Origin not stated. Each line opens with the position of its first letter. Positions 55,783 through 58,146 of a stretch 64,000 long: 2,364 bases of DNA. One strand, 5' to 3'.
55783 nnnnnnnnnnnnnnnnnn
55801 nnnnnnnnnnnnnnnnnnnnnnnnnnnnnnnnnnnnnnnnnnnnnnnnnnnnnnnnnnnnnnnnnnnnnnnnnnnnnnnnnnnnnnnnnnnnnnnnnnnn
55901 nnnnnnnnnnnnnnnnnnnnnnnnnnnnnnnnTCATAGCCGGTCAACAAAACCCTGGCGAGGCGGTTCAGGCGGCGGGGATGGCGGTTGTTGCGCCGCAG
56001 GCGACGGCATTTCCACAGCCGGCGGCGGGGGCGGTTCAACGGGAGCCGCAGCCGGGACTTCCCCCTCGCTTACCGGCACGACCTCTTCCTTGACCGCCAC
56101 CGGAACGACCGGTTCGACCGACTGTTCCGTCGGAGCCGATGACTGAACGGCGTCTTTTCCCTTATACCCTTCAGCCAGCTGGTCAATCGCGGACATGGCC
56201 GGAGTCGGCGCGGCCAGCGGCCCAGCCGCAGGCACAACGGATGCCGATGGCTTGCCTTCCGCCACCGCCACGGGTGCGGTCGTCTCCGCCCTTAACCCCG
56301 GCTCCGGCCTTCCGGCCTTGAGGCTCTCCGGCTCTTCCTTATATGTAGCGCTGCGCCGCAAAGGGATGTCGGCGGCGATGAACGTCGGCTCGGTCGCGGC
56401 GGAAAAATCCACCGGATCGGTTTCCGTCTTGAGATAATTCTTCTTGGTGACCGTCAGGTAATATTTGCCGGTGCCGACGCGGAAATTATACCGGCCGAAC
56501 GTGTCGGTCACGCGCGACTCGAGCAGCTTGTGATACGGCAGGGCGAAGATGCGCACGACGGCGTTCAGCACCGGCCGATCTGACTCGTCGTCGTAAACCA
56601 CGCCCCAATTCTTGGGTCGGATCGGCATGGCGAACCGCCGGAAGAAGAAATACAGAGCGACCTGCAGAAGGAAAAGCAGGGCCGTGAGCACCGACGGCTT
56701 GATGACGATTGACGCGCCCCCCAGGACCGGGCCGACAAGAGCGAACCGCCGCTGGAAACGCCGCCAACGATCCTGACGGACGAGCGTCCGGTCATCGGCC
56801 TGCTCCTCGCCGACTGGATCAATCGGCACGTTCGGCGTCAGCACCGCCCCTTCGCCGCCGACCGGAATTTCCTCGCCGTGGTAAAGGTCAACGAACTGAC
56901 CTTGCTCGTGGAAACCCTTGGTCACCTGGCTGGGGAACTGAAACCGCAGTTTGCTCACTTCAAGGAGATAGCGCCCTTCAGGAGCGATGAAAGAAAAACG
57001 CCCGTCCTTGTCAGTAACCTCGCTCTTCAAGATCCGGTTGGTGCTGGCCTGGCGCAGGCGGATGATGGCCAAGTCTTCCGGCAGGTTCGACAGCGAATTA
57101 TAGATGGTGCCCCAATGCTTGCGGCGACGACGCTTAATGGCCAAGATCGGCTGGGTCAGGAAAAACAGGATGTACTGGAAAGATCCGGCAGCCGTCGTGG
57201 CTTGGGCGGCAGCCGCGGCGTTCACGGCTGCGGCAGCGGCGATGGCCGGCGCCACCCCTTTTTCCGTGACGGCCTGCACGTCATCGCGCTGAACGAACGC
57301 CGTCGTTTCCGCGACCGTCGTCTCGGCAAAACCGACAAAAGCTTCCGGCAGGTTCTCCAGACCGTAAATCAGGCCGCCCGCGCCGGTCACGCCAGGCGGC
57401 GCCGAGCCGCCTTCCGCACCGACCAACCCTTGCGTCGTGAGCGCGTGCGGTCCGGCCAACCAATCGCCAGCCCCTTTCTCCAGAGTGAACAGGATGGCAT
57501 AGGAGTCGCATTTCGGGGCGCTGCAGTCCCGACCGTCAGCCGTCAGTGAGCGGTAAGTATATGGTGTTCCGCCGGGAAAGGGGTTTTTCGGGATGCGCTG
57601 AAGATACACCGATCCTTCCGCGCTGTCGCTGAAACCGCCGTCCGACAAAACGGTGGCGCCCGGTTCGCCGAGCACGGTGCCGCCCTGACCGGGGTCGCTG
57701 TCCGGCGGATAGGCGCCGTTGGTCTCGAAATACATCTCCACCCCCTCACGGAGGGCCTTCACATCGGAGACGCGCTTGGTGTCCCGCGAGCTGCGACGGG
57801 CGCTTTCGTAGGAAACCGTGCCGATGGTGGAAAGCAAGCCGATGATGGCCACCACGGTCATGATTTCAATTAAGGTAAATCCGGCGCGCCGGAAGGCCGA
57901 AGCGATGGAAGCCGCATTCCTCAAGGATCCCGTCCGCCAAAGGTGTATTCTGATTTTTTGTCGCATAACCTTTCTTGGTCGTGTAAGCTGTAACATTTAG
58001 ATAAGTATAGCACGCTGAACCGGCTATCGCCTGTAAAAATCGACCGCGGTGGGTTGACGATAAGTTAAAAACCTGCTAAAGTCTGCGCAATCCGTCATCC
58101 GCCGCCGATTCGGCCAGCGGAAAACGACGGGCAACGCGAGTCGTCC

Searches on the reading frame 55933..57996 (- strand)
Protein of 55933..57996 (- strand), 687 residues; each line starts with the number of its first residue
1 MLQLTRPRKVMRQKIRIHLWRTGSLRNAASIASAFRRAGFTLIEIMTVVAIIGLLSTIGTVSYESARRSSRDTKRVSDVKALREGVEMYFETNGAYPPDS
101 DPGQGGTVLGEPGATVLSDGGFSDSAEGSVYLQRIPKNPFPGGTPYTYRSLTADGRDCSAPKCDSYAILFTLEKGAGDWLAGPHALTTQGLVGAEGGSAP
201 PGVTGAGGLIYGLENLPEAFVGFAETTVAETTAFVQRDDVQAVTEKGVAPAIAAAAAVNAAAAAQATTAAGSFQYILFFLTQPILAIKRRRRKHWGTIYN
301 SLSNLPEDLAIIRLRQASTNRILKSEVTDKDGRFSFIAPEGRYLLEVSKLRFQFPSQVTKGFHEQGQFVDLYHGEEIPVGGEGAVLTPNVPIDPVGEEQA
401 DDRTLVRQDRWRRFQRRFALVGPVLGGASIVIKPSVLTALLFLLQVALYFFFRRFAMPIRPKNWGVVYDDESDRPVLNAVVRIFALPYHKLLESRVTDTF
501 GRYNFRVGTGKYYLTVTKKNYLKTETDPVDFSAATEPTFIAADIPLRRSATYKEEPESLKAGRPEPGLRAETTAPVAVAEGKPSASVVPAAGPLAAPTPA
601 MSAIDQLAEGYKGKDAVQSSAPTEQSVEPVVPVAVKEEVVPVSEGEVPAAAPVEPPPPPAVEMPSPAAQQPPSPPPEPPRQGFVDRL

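Call 28: search_protein_families(library=pfam, proteins=[window:55933-57996:-], max_evalue=0.0001)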
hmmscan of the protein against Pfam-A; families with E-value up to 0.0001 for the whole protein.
window:55933-57996:- (687 aa): 3 families
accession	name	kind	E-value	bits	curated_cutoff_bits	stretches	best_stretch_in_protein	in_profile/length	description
PF13620.12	CarboxypepD_reg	-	1.5e-13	51.3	32.3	1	465-535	4-73/82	Carboxypeptidase regulatory-like domain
PF07963.17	N_methyl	-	1.7e-05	24.6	21.2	1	36-58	3-25/27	Prokaryotic N-terminal methylation motif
PF13715.12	CarbopepD_reg_2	-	2.4e-05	24.7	32.2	0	324-353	26-56/88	CarboxypepD_reg-like domain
